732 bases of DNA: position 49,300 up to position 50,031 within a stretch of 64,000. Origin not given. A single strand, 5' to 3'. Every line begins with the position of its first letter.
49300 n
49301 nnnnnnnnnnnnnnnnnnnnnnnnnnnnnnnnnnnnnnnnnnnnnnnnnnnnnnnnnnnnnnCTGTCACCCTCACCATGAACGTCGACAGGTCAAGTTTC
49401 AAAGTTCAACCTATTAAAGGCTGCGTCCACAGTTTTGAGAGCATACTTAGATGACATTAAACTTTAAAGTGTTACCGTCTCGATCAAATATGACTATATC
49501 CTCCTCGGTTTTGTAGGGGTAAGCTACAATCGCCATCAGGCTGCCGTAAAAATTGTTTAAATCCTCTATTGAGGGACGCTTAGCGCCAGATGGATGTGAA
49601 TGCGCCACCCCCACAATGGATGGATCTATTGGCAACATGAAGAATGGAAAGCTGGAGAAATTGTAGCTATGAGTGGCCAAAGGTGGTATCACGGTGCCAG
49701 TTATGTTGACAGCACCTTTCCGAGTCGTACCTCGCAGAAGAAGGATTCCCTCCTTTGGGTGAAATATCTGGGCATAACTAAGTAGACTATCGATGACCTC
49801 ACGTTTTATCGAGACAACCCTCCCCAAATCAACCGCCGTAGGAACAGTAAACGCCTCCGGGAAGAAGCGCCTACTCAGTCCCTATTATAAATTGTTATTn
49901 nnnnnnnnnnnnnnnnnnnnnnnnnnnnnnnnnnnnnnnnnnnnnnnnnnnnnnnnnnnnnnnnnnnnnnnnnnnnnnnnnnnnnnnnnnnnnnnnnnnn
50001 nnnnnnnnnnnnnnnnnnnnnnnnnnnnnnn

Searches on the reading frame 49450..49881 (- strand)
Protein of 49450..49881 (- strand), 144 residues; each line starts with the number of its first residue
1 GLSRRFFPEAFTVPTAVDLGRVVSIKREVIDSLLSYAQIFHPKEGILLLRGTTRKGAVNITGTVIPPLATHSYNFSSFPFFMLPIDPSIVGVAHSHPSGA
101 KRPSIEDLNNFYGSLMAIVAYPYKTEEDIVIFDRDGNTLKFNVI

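Call 36: search_protein_families(library=pfam, proteins=[window:49450-49881:-], max_evalue=0.01)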
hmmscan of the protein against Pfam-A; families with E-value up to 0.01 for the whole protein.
window:49450-49881:- (144 aa): 1 family
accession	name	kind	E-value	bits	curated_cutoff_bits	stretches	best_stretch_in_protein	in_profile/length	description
PF14464.11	Prok-JAB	-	1.1e-06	29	25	1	28-120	3-101/114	Prokaryotic homologs of the JAB domain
